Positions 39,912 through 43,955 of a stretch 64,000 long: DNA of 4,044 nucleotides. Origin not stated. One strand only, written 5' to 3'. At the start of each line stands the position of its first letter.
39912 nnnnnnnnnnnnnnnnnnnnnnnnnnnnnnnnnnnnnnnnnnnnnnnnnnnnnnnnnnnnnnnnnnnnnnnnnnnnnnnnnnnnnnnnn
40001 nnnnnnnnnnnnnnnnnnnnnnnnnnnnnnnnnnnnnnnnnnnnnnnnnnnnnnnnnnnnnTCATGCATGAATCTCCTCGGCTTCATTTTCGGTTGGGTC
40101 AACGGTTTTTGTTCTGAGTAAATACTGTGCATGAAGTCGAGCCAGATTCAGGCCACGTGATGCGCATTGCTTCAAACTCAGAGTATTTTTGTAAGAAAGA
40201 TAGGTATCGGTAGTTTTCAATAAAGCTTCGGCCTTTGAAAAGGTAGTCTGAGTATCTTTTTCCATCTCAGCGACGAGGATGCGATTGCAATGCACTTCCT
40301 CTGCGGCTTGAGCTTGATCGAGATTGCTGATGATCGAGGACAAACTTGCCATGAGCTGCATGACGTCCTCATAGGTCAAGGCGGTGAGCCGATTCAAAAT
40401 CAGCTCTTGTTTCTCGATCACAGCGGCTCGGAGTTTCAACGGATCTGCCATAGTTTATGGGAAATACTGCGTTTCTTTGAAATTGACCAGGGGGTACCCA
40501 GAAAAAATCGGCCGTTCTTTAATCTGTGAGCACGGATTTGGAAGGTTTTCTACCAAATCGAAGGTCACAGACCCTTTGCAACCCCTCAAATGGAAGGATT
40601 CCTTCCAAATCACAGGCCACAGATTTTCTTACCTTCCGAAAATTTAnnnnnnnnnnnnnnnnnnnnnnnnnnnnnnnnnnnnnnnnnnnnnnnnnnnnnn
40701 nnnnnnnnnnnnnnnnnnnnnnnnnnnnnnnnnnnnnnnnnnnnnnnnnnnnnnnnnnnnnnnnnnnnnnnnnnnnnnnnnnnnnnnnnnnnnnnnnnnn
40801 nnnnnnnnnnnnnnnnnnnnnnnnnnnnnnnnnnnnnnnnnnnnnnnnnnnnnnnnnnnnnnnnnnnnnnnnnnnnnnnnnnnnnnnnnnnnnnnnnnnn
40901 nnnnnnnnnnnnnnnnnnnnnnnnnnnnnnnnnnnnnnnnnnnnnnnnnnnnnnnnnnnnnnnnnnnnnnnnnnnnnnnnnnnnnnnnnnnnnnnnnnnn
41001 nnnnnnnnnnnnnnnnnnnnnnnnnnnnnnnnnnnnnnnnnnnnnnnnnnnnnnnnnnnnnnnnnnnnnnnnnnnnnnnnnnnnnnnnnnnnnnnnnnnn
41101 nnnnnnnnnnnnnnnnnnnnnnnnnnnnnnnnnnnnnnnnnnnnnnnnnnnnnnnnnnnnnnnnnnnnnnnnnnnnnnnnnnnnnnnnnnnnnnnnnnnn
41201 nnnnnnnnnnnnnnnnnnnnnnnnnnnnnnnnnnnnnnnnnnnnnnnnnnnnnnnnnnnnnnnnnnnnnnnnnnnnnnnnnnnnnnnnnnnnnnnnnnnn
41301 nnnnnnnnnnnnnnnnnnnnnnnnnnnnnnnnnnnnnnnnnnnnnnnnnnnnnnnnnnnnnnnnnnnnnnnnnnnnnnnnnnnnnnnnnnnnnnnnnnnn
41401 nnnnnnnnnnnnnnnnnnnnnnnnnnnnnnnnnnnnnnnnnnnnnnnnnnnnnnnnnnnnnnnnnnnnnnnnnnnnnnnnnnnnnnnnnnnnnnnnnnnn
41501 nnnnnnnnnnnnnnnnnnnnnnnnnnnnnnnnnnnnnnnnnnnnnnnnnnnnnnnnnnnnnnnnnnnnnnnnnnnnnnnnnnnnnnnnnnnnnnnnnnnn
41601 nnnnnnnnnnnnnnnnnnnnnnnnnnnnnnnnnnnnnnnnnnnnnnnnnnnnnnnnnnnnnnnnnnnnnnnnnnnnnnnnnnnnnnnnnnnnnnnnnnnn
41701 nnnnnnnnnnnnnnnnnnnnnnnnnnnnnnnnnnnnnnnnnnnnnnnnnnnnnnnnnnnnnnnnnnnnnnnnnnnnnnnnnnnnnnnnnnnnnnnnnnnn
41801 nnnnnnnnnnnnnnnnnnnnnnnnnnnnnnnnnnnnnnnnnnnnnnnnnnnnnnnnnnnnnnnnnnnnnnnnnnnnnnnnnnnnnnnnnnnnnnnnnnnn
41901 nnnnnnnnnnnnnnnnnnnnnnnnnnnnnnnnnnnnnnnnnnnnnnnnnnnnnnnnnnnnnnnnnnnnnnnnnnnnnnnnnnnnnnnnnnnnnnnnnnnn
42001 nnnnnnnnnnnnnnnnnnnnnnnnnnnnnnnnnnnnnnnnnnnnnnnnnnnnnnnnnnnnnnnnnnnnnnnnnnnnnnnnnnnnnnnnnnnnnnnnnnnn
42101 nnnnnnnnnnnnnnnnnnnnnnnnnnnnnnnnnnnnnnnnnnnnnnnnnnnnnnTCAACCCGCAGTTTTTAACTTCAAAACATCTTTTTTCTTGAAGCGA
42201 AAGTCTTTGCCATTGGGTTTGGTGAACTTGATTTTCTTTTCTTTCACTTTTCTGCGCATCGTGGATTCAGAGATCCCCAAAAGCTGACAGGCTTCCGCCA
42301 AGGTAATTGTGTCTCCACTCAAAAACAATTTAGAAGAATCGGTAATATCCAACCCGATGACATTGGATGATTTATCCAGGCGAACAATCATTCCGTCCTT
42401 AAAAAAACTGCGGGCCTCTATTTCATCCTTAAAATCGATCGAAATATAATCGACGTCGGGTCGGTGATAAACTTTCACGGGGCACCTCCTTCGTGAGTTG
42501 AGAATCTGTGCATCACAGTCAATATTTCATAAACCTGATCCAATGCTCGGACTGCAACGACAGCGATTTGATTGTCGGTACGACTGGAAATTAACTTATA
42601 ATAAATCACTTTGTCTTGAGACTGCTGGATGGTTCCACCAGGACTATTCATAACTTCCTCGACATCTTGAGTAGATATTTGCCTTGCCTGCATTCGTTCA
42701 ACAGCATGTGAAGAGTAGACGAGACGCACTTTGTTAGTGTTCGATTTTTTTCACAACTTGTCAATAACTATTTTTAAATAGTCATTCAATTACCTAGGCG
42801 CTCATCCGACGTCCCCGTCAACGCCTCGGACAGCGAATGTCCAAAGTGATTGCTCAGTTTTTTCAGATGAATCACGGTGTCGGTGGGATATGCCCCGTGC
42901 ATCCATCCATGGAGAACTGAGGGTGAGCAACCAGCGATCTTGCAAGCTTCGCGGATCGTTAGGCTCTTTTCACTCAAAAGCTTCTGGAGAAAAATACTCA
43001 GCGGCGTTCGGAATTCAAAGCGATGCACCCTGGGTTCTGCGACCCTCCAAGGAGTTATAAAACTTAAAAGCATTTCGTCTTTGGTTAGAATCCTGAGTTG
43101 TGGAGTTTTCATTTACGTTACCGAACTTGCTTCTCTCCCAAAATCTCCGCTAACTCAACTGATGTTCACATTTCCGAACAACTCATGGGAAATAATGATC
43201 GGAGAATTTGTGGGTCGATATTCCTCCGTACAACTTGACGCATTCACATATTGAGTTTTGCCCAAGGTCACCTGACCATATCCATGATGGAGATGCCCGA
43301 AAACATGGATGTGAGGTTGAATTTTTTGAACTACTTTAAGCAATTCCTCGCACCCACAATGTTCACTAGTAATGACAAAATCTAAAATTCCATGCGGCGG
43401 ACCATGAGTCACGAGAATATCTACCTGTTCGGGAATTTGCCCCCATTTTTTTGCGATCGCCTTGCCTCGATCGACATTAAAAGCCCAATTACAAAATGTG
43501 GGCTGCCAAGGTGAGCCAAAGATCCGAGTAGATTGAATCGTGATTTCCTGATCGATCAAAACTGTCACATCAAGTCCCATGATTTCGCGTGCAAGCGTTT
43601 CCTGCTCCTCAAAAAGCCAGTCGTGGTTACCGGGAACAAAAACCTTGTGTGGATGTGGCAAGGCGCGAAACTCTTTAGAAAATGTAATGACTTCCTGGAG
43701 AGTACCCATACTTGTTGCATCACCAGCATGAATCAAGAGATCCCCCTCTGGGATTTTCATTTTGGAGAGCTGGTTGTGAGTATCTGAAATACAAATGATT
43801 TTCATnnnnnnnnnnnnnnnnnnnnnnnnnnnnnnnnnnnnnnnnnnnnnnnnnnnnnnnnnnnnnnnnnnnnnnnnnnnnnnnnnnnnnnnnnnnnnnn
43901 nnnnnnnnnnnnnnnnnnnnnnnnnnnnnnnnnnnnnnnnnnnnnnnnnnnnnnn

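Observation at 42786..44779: Low-GC module: HTH protein + metallophosphoesterase + unknown 325-aa protein, next to toxin-antitoxin genes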

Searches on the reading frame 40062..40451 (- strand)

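Call 3: search_protein_families(library=pfam, proteins=[window:40062-40451:-], max_evalue=0.1)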
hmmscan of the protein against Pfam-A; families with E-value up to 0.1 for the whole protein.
window:40062-40451:- (129 aa): 2 families
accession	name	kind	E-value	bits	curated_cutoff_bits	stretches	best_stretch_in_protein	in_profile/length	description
PF00617.24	RasGEF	-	0.01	16.2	23.1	1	4-96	62-144/181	RasGEF domain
PF25715.1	Mycobacteriophage_Gp67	-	0.061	13.8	27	0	42-55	19-32/42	Mycobacteriophage L5 Gene 67 protein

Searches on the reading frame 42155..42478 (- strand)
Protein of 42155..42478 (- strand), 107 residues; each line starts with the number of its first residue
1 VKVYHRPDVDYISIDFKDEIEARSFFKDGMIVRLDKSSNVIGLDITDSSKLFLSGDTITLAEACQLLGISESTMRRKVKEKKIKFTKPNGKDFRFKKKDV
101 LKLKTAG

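Call 3: search_protein_families(library=pfam, proteins=[window:42155-42478:-], max_evalue=0.1)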
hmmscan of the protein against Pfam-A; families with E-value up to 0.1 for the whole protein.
window:42155-42478:- (107 aa): 11 families
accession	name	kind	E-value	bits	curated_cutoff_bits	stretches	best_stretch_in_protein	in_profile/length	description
PF12728.13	HTH_17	-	3.6e-11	43.6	27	1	58-103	2-46/51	Helix-turn-helix domain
PF02954.25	HTH_8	-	0.00099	19.2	22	1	61-80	22-41/42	Bacterial regulatory protein, Fis family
PF08220.18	HTH_DeoR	-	0.0041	17.3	21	1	54-76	11-33/57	DeoR-like helix-turn-helix domain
PF10049.14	DUF2283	-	0.0049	17.4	23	1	7-47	6-47/49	Protein of unknown function (DUF2283)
PF20432.4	Xre-like-HTH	-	0.0064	17.2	25.8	1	58-81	24-47/63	Antitoxin Xre-like helix-turn-helix domain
PF02042.20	RWP-RK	-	0.011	16.1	29.3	1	58-83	13-38/49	RWP-RK domain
PF12840.13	HTH_20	-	0.05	14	27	1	53-79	13-40/51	Helix-turn-helix domain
PF08281.18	Sigma70_r4_2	-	0.052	13.7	25.7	1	59-78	28-47/54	Sigma-70, region 4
PF08280.17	HTH_Mga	-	0.053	13.9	23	0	53-83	15-45/59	M protein trans-acting positive regulator (MGA) HTH domain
PF03683.19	UPF0175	-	0.096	12.8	27.9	0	57-86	33-62/75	Uncharacterised protein family (UPF0175)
PF05225.22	HTH_psq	-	0.099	12.8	20.4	0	54-82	14-40/45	helix-turn-helix, Psq domain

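Call 4: search_protein_families(library=padloc, proteins=[window:42155-42478:-], max_evalue=1)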
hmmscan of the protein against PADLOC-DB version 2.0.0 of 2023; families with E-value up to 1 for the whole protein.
window:42155-42478:- (107 aa): 1 family
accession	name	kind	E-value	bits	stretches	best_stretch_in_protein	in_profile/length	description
PDLC04133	mad1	-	1e-08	33.4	1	57-104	5-51/60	mads_1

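Call 5: search_protein_families(library=ncbifam, proteins=[window:42155-42478:-], max_evalue=0.1)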
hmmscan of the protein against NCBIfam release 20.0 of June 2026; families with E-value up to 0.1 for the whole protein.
window:42155-42478:- (107 aa): 4 families
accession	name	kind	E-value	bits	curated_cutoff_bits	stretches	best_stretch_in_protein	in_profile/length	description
TIGR01764.1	excise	domain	2.8e-13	50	28.8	1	57-104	1-47/49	excisionase family DNA-binding protein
NF047737.1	antiphage_MADS1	equivalog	0.00058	20.1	80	1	58-100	4-45/49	methylation-associated defense system helix-turn-helix domain-containing protein MAD1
NF033518.0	transpos_IS607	equivalog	0.0085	15.6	110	1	62-103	2-43/187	IS607 family transposase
NF007961.0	PRK10681.1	equivalog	0.013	14.9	244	1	55-82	19-46/252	DNA-binding transcriptional repressor DeoR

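Call 6: search_protein_families(library=phrogs, proteins=[window:42155-42478:-], max_evalue=0.1)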
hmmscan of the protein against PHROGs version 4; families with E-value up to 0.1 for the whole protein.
window:42155-42478:- (107 aa): 17 families
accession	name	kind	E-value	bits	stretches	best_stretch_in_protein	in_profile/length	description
phrog_25262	-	unknown function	7.7e-07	30.1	1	43-102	18-79/106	-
phrog_66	-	integration and excision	4.7e-06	27.5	1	55-103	91-139/412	excisionase and transcriptional regulator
phrog_2907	-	integration and excision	9.2e-05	23.8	1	54-98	3-51/117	excisionase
phrog_6401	-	DNA, RNA and nucleotide metabolism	0.00019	22.2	1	55-102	7-54/64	DNA binding protein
phrog_4691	-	integration and excision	0.00033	21.7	1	50-104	11-65/78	excisionase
phrog_668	-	DNA, RNA and nucleotide metabolism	0.00048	20.8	1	59-102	65-108/181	HTH DNA binding protein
phrog_1729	-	unknown function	0.0006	20.9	1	55-104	90-138/142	-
phrog_10045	-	DNA, RNA and nucleotide metabolism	0.0007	20.4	1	56-103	19-66/74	HTH DNA binding protein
phrog_2655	-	integration and excision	0.0015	19.2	1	23-82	81-139/181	excisionase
phrog_3865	-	unknown function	0.0024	19.2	1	57-82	24-49/74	-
phrog_1840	-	integration and excision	0.0032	18.9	1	57-104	6-53/90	excisionase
phrog_6620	-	integration and excision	0.0046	17.5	1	59-104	3-49/201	transposase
phrog_9129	-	unknown function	0.012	16.7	1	57-98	85-127/184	-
phrog_2528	-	unknown function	0.023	15.7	1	67-103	38-75/90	-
phrog_1969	-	unknown function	0.046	15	1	30-104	33-110/116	-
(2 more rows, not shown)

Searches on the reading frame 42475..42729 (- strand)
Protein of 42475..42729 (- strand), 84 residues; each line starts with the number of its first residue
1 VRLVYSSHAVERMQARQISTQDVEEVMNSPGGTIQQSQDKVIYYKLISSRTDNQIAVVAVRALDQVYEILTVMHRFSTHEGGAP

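Call 3: search_protein_families(library=pfam, proteins=[window:42475-42729:-], max_evalue=0.1)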
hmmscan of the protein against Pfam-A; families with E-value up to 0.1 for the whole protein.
window:42475-42729:- (84 aa): 1 family
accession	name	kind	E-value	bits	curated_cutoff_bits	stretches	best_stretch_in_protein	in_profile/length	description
PF14076.12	DUF4258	-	2.6e-09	37.7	25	1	5-74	1-71/71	Domain of unknown function (DUF4258)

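Call 4: search_protein_families(library=padloc, proteins=[window:42475-42729:-], max_evalue=1)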
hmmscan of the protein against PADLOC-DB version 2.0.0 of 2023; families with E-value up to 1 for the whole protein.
window:42475-42729:- (84 aa): 1 family
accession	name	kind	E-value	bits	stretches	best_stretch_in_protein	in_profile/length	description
PDLC04684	PDC-M50A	-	0.033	12.6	1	36-78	82-122/159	-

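Call 5: search_protein_families(library=ncbifam, proteins=[window:42475-42729:-], max_evalue=0.1)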
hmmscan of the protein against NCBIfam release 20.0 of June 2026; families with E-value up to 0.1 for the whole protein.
window:42475-42729:- (84 aa): 1 family
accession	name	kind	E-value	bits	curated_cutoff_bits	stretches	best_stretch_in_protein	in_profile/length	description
TIGR02530.1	flg_new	equivalog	0.0036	18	83.2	1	3-61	15-69/96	TIGR02530 family flagellar biosynthesis protein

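Call 6: search_protein_families(library=phrogs, proteins=[window:42475-42729:-], max_evalue=0.1)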
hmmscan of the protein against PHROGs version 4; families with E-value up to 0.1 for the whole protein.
window:42475-42729:- (84 aa): 0 families

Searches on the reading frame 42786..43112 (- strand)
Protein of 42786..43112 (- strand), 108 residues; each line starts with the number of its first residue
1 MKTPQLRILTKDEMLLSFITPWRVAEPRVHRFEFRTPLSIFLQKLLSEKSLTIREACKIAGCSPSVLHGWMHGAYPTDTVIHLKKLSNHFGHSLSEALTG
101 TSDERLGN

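Call 3: search_protein_families(library=pfam, proteins=[window:42786-43112:-], max_evalue=0.1)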
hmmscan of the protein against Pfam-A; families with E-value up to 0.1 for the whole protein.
window:42786-43112:- (108 aa): 6 families
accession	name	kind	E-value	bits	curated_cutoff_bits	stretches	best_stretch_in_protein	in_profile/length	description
PF13443.12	HTH_26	-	0.0021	18.7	22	1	42-98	2-58/63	Cro/C1-type HTH DNA-binding domain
PF01381.28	HTH_3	-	0.06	13.8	23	0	45-94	4-52/55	Helix-turn-helix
PF25244.1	PML_C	-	0.082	13.6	27.1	0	42-88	5-49/75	PML, C-terminal domain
PF13551.12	HTH_29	-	0.09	13.3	28.1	0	45-70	7-32/64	Winged helix-turn helix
PF00376.29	MerR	-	0.091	13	28.2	0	52-68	1-17/38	MerR family regulatory protein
PF12728.13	HTH_17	-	0.099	13.4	27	0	51-72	2-23/51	Helix-turn-helix domain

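Call 4: search_protein_families(library=padloc, proteins=[window:42786-43112:-], max_evalue=1)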
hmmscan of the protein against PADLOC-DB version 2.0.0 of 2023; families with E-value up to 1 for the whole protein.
window:42786-43112:- (108 aa): 1 family
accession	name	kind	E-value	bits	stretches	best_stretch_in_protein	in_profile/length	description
PDLC04133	mad1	-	0.02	13.2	1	49-72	4-27/60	mads_1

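Call 5: search_protein_families(library=ncbifam, proteins=[window:42786-43112:-], max_evalue=0.1)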
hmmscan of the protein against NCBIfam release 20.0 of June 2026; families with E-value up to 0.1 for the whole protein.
window:42786-43112:- (108 aa): 0 families

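Call 6: search_protein_families(library=phrogs, proteins=[window:42786-43112:-], max_evalue=0.1)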
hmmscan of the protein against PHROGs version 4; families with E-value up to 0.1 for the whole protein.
window:42786-43112:- (108 aa): 3 families
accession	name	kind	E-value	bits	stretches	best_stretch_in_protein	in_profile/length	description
phrog_8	-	transcription regulation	2.9e-05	24.7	1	44-104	165-222/346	transcriptional regulator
phrog_2328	-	transcription regulation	0.001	19.8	1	42-101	20-78/128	transcriptional repressor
phrog_4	-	transcription regulation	0.023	14.7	1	41-104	140-198/400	transcriptional repressor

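Call 72: list_cluster_members(proteins=[P0001, P0003, window:42786-43112:-, window:40647-42158:-, P0124, P0185])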
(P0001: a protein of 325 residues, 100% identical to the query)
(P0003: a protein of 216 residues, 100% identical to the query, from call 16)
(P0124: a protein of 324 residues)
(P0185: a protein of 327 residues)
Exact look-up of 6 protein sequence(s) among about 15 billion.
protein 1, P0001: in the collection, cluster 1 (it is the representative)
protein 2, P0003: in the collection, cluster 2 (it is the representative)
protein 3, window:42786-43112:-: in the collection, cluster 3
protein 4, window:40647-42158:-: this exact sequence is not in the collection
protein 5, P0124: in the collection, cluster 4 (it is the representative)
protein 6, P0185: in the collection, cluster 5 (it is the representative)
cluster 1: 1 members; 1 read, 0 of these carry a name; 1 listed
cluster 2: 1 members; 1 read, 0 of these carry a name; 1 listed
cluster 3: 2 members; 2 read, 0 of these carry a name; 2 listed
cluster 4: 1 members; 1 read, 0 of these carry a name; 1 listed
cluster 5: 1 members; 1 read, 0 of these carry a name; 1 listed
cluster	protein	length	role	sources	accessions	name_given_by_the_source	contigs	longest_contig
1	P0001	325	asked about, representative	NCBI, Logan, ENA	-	-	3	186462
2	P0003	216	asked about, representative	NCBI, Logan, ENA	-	-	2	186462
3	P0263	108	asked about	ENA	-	-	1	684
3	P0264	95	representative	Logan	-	-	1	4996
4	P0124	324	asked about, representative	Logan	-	-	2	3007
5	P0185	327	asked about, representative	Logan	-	-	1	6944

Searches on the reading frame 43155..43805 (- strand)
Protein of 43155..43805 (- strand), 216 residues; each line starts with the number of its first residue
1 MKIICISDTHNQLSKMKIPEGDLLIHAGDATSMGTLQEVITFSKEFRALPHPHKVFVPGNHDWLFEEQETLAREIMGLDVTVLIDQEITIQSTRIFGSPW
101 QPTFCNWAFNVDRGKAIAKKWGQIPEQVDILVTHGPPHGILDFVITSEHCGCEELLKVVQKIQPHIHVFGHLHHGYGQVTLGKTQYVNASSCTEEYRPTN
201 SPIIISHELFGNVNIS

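Call 3: search_protein_families(library=pfam, proteins=[window:43155-43805:-], max_evalue=0.1)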
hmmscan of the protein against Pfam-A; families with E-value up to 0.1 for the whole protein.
window:43155-43805:- (216 aa): 3 families
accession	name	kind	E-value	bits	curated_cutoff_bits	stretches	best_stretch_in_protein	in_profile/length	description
PF00149.33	Metallophos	-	4.3e-12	47.3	21.5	1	1-174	1-190/191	Calcineurin-like phosphoesterase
PF12850.12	Metallophos_2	-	2.2e-09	37.9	27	1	1-195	1-138/154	Calcineurin-like phosphoesterase superfamily domain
PF14582.11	Metallophos_3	-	0.00022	21.1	28.2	1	127-191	174-238/259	Metallophosphoesterase, calcineurin superfamily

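Call 4: search_protein_families(library=padloc, proteins=[window:43155-43805:-], max_evalue=1)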
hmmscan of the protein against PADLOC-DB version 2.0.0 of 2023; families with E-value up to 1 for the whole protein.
window:43155-43805:- (216 aa): 1 family
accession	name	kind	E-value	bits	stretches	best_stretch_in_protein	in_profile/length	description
PDLC04908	PDC-S10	-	2.3e-87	289.9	1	1-207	10-216/223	-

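Call 5: search_protein_families(library=ncbifam, proteins=[window:43155-43805:-], max_evalue=0.1)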
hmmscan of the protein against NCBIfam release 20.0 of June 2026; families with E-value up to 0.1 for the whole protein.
window:43155-43805:- (216 aa): 5 families
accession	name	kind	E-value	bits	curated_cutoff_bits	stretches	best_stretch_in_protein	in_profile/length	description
TIGR03729.1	acc_ester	subfamily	2.4e-07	30.4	148.25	2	146-189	192-235/239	putative phosphoesterase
TIGR00040.1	yfcE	subfamily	4e-07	30.2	56.25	1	1-75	1-76/158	YfcE family phosphodiesterase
NF008359.0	PRK11148.1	equivalog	0.0048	16.4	225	1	20-193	55-225/275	3',5'-cyclic-AMP phosphodiesterase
NF053862.1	DS9_1_antiphage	equivalog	0.027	13.3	420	1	23-70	243-296/486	anti-phage phosphoesterase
NF053861.1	DS8_antiphage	equivalog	0.086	10.5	790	0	50-76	72-97/994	anti-phage protein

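Call 6: search_protein_families(library=phrogs, proteins=[window:43155-43805:-], max_evalue=0.1)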
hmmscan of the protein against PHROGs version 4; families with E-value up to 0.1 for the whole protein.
window:43155-43805:- (216 aa): 2 families
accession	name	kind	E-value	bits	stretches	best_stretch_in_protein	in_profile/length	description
phrog_1649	-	other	3.6e-16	59.7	1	1-196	36-274/308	metallo-phosphoesterase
phrog_547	-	other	1.4e-05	25.3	1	18-67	70-115/245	phosphoesterase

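Call 16: find_homologous_proteins(query=window:43155-43805:-)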
Query window:43155-43805:- (216 aa): 7929 proteins with E <= 0.001 among 8000 candidates; the best 120 are listed.
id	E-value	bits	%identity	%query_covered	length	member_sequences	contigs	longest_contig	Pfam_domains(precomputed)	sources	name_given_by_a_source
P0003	1.8e-146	504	100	100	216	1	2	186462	PF12850.13,PF00149.34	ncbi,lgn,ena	-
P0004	5.7e-85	303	60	95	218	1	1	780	PF12850.13,PF00149.34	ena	-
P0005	8.6e-77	276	55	95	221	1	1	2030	PF12850.13,PF00149.34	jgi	jgi:Icc-related predicted phosphoesterase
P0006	1.9e-75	271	53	95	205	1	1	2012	PF12850.13,PF00149.34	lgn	-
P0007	2.1e-75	271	53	94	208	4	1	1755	PF12850.13,PF00149.34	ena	-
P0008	2.7e-75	271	52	95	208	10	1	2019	PF12850.13,PF00149.34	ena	-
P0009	1.8e-74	268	54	95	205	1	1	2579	PF12850.13,PF00149.34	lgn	-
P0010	2.0e-74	268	53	95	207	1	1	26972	PF12850.13,PF00149.34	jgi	jgi:predicted phosphohydrolase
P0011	3.0e-74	268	53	95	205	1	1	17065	PF12850.13,PF00149.34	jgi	jgi:Icc-related predicted phosphoesterase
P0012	3.2e-74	268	53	95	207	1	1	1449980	PF12850.13,PF00149.34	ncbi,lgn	ncbi:MAG: metallophosphatase domain-containing protein [Bacteriovoracia bacterium]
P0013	4.0e-74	267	53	95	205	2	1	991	PF12850.13,PF00149.34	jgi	jgi:Icc-related predicted phosphoesterase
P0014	5.3e-74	267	52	95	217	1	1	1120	PF12850.13,PF00149.34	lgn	-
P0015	6.7e-74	266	56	96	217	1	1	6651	PF12850.13,PF00149.34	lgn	-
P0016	1.2e-73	266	52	97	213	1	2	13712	PF12850.13,PF00149.34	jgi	jgi:predicted phosphohydrolase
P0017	1.4e-73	265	54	94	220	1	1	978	PF00149.34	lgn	-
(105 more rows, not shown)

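Call 17: search_solved_structures(query=window:43155-43805:-, max_evalue=0.01, show_alignments=2)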
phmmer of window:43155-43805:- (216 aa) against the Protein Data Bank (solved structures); distinct sequences matched with E-value up to 0.01: 3.
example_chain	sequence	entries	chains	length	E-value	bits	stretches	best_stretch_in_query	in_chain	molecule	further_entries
3rl4_A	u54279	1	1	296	1.2e-55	191.9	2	82-205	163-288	Metallophosphoesterase MPPED2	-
3rl3_A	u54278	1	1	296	3e-54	187.4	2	82-205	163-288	Metallophosphoesterase MPPED2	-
3rl5_A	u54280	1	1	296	3.7e-53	183.8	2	82-205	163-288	Metallophosphoesterase MPPED2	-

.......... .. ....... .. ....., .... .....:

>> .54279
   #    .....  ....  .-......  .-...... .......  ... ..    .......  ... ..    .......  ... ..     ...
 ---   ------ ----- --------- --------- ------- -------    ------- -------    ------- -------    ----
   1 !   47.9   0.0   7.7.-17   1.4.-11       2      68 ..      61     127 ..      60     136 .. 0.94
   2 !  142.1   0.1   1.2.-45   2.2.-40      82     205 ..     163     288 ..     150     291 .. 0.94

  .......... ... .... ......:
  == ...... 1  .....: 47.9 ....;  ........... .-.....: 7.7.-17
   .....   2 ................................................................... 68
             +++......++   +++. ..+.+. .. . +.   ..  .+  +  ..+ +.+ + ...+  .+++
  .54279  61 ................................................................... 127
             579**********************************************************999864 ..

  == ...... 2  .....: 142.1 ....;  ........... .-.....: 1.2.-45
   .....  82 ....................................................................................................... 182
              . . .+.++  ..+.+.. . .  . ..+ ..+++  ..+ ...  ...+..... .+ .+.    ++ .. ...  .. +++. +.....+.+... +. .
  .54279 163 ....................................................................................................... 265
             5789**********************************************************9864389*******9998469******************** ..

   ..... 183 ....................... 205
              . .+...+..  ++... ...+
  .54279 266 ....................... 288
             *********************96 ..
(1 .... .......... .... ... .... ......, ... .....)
